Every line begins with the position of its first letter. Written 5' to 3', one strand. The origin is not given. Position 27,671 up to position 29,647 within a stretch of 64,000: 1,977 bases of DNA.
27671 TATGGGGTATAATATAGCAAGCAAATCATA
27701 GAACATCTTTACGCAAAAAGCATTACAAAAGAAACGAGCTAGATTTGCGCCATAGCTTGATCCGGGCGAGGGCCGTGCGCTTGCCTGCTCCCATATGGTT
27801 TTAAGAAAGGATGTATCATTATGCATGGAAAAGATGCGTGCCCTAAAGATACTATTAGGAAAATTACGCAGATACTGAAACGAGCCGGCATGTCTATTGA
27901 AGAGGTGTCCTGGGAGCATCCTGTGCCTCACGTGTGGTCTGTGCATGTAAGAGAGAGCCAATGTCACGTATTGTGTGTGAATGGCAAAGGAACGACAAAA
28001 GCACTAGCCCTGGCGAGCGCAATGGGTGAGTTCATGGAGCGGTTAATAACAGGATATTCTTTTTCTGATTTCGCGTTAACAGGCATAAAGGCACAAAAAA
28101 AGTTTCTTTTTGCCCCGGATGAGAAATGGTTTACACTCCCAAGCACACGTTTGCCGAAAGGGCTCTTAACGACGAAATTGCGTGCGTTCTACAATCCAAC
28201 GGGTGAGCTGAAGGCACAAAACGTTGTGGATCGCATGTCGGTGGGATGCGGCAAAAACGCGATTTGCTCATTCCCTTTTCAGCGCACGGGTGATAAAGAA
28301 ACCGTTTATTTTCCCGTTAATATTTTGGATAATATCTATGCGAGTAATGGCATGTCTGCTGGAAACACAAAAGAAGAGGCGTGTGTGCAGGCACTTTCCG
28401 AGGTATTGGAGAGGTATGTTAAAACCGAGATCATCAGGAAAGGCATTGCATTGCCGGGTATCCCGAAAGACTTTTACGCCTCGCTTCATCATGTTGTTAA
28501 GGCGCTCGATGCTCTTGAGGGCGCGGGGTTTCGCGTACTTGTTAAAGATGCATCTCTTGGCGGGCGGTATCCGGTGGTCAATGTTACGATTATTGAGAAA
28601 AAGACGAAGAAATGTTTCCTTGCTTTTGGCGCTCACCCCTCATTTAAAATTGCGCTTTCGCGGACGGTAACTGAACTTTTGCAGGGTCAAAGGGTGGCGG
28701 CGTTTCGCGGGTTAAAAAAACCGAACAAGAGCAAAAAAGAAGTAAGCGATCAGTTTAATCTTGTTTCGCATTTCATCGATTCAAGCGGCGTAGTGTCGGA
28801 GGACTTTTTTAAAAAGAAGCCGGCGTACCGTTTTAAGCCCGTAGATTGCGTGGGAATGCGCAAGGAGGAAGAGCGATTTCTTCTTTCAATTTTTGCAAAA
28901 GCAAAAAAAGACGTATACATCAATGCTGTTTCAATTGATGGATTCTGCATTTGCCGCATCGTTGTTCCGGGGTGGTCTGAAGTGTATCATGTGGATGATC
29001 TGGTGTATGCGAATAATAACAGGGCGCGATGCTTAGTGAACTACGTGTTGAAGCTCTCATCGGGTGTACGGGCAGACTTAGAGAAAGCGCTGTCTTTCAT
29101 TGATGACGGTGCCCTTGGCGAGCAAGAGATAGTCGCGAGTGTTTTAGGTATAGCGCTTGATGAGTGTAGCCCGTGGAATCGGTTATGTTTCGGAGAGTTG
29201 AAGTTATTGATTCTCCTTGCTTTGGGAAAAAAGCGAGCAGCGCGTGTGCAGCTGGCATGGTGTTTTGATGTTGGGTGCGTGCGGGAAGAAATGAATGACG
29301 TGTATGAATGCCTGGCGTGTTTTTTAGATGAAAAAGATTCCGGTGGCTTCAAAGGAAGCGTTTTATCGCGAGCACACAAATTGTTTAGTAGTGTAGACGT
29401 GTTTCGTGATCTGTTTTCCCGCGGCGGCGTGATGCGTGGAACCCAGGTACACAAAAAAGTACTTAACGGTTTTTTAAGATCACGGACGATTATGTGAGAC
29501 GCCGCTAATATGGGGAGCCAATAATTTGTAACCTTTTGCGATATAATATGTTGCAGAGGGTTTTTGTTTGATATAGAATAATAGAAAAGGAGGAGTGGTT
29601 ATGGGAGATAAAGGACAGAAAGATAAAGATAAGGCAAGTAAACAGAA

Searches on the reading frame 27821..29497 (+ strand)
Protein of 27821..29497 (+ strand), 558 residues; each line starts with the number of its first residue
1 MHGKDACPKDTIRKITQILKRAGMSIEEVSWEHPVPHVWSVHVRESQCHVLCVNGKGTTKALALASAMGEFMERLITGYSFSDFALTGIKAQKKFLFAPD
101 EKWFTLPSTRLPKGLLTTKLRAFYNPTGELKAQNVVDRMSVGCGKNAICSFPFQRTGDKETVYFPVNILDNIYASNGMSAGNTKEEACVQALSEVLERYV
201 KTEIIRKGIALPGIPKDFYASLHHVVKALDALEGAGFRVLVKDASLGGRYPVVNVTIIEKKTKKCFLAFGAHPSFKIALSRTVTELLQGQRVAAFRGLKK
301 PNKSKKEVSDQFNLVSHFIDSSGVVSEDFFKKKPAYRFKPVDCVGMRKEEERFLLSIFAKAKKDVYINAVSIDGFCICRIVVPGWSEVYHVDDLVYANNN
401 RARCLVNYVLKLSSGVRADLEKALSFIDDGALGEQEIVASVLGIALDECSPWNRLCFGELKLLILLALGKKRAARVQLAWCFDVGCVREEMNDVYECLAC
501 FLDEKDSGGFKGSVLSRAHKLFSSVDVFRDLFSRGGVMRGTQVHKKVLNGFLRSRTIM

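Call 22: search_protein_families(library=pfam, proteins=[window:27821-29497:+], max_evalue=0.01)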
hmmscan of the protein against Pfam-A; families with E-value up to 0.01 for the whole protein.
window:27821-29497:+ (558 aa): 2 families
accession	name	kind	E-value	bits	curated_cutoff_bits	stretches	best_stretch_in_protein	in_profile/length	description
PF02624.21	YcaO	-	1.8e-53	182.4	25.7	1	54-385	1-324/325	YcaO cyclodehydratase, ATP-ad Mg2+-binding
PF18381.7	YcaO_C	-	3.6e-12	47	26.1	1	409-503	8-102/172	YcaO cyclodehydratase C-terminal domain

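Call 30: find_encoding_contigs(protein=window:27821-29497:+, flank=10000, max_places=10)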
Protein window:27821-29497:+ (558 aa): 5 contigs read that carry it; 2 places shown.
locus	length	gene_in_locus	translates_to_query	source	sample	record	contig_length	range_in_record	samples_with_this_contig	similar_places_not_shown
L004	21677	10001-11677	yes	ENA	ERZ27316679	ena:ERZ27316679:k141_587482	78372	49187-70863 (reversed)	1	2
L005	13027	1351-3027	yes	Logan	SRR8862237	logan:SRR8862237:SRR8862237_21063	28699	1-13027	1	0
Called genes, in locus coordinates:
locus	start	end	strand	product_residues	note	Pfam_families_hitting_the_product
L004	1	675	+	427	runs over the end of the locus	PF04041:Glyco_hydro_130 (weak)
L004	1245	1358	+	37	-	-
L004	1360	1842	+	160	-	PF01980:TrmO_N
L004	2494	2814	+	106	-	-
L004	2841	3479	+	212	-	PF21088:MS_channel_1st, PF00924:MS_channel_2nd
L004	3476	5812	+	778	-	PF03636:Glyco_hydro_65N, PF03632:Glyco_hydro_65m, PF22124:Glyco_hydro_95_cat (weak), PF03633:Glyco_hydro_65C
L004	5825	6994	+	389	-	PF13439:Glyco_transf_4, PF13579:Glyco_trans_4_4, PF20706:GT4-conflict (weak), PF00534:Glycos_transf_1, PF13692:Glyco_trans_1_4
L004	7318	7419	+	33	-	PF06397:Desulfoferrod_N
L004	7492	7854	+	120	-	-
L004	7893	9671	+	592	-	PF00141:peroxidase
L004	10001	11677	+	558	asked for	PF02624:YcaO, PF18381:YcaO_C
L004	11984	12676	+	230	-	-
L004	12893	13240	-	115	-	-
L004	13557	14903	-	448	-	PF13429:TPR_15 (faint), PF00515:TPR_1 (faint), PF07719:TPR_2 (faint), PF00595:PDZ (weak), PF13180:PDZ_2 (weak), PF17820:PDZ_6 (weak), PF14559:TPR_19 (weak), PF14559:TPR_19 (weak), +12 more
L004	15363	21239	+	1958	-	-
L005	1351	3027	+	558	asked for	PF02624:YcaO, PF18381:YcaO_C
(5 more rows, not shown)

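Call 31: find_homologous_proteins(query=window:27821-29497:+, max_evalue=1e-30)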
Query window:27821-29497:+ (558 aa): 7781 proteins with E <= 1e-30 among 8000 candidates; the best 120 are listed.
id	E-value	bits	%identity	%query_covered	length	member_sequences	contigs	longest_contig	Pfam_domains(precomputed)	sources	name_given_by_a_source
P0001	0.0e+0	1213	95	100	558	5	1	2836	PF02624.22,PF18381.8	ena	-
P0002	0.0e+0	1017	78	100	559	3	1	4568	PF02624.22,PF18381.8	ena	-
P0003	1.2e-288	976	76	100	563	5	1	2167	PF02624.22,PF18381.8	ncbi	-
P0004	7.5e-285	964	76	100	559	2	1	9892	PF02624.22,PF18381.8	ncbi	-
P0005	4.2e-284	961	74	100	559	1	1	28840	PF02624.22,PF18381.8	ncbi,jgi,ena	-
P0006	1.2e-274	930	74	100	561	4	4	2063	PF02624.22,PF18381.8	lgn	-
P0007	4.6e-270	915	71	100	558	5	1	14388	PF02624.22,PF18381.8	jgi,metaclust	metaclust:\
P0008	2.5e-266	903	71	100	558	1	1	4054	PF02624.22,PF18381.8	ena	-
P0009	7.8e-264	894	70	99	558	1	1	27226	PF02624.22,PF18381.8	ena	-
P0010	7.6e-263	891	71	100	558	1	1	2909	PF02624.22,PF18381.8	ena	-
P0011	4.5e-208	710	59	100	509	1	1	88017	PF02624.22,PF18381.8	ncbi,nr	ncbi:MAG: YcaO-like family protein [Candidatus Omnitrophica bacterium]|nr:YcaO-like family protein [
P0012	3.8e-207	707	56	100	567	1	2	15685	PF02624.22,PF18381.8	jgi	jgi:ribosomal protein S12 methylthiotransferase accessory factor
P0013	7.2e-206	703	56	100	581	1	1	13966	PF02624.22,PF18381.8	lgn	-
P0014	3.9e-186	638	53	100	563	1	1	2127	PF02624.22,PF18381.8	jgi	jgi:ribosomal protein S12 methylthiotransferase accessory factor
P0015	1.0e-183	630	52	100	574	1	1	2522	PF02624.22,PF18381.8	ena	-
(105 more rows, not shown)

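Call 32: find_encoding_contigs(protein=P0005, flank=10000, max_places=3)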
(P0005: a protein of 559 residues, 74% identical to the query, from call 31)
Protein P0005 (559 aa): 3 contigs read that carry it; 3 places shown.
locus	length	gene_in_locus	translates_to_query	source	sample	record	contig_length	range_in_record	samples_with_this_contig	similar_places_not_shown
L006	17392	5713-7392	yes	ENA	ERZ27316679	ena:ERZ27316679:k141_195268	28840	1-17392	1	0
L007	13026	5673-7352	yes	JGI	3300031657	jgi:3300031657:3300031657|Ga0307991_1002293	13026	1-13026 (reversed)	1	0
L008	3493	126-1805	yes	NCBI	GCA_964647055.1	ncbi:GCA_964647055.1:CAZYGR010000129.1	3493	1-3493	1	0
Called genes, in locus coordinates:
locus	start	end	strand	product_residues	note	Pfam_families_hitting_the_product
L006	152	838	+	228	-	PF02518:HATPase_c, PF13589:HATPase_c_3 (weak)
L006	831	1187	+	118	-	PF00072:Response_reg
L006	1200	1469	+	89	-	-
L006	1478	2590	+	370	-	PF00072:Response_reg, PF06490:FleQ (faint), PF20161:VpsR (faint), PF23198:PDE8A_N (weak), PF00072:Response_reg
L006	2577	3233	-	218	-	PF13443:HTH_26 (faint), PF07883:Cupin_2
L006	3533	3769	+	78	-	-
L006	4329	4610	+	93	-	PF01037:AsnC_trans_reg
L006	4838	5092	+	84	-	PF13510:Fer2_4 (weak)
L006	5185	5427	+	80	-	PF21742:DUF6868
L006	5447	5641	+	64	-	-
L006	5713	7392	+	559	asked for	PF02624:YcaO, PF18381:YcaO_C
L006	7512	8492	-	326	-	PF01636:APH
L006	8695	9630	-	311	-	PF01207:Dus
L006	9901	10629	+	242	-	PF00849:PseudoU_synth_2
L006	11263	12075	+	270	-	PF05552:MS_channel_1st_1, PF21088:MS_channel_1st (weak), PF00924:MS_channel_2nd, PF21082:MS_channel_3rd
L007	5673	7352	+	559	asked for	PF02624:YcaO, PF18381:YcaO_C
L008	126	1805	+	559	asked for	PF02624:YcaO, PF18381:YcaO_C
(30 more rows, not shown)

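Call 33: find_encoding_contigs(protein=P0009, flank=10000, max_places=3)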
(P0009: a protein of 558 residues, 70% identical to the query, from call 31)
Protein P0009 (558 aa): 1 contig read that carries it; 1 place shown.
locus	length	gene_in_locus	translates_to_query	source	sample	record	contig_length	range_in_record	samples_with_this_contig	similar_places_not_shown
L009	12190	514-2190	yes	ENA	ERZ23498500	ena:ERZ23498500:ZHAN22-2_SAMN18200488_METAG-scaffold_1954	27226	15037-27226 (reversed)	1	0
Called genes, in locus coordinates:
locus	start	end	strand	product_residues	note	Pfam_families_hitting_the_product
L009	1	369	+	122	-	?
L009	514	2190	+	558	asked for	PF02624:YcaO, PF18381:YcaO_C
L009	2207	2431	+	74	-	PF09905:VF530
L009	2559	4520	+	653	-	PF02743:dCache_1, PF22673:MCP-like_PDC_1, PF17201:Cache_3-Cache_2 (weak), PF00672:HAMP, PF07228:SpoIIE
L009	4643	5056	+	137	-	PF07963:N_methyl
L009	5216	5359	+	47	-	-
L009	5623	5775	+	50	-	-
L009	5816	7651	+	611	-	PF02543:Carbam_trans_N, PF16861:Carbam_trans_C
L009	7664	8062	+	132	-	PF19588:SxtJ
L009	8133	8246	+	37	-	-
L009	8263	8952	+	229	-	PF00484:Pro_CA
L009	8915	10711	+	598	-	PF00501:AMP-binding, PF23562:AMP-binding_C_3 (weak), PF13193:AMP-binding_C (weak)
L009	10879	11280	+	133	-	PF03819:MazG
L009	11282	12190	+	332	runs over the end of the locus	PF10672:Methyltrans_SAM, PF03602:Cons_hypoth95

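Call 34: find_encoding_contigs(protein=P0011, flank=10000, max_places=3)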
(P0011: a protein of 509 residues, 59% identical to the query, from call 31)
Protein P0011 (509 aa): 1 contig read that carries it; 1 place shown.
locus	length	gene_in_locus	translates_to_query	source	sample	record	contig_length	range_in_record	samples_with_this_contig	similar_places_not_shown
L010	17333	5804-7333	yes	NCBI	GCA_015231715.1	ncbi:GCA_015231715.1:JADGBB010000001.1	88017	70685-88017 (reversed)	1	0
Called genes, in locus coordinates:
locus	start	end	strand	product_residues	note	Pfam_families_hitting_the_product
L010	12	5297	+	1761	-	-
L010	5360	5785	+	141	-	PF07883:Cupin_2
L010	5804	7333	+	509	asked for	PF02624:YcaO, PF18381:YcaO_C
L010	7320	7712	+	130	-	PF00717:Peptidase_S24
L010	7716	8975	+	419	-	PF00817:IMS, PF11799:IMS_C, PF13438:DUF4113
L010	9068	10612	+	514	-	PF00106:adh_short, PF13561:adh_short_C2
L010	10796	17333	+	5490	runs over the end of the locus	PF07728:AAA_5 (faint), PF13401:AAA_22 (faint), PF12774:AAA_6 (faint), PF00092:VWA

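Call 58: find_encoding_contigs(protein=P0001, flank=10000, max_places=3)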
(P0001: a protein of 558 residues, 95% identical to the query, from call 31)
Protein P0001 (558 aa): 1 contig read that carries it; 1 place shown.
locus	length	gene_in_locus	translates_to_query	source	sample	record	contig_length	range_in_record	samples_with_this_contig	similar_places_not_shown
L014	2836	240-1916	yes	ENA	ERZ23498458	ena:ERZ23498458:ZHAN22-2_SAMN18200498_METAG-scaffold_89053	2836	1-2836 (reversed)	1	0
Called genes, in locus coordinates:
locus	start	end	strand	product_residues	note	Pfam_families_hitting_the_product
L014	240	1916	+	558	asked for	PF02624:YcaO, PF18381:YcaO_C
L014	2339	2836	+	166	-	?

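Call 59: find_encoding_contigs(protein=P0002, flank=10000, max_places=3)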
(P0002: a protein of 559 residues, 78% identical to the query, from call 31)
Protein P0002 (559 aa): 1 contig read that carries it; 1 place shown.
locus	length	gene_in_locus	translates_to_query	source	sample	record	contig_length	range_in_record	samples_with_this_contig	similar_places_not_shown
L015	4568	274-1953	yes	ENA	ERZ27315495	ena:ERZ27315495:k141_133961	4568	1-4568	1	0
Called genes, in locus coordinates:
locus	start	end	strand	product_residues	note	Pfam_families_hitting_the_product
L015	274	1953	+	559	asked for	PF02624:YcaO, PF18381:YcaO_C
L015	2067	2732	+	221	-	-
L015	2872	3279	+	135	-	PF01814:Hemerythrin (weak)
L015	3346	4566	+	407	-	?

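Call 60: find_encoding_contigs(protein=P0004, flank=10000, max_places=3)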
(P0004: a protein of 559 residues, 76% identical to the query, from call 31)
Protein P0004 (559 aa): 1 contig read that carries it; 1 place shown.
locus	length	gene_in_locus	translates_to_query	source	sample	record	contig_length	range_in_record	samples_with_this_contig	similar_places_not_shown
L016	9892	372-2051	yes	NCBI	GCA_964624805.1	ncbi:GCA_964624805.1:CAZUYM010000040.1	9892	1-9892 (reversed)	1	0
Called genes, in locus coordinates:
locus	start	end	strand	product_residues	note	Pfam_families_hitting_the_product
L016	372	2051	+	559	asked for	PF02624:YcaO, PF18381:YcaO_C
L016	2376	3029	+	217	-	PF02080:TrkA_C (weak)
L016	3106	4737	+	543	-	-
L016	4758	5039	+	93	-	-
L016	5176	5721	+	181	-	PF00484:Pro_CA (weak)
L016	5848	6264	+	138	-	PF13470:PIN_3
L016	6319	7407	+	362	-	PF13593:SBF_like, PF01758:SBF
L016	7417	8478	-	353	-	PF00155:Aminotran_1_2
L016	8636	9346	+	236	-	PF00817:IMS, PF11798:IMS_HHH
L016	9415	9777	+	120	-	PF11799:IMS_C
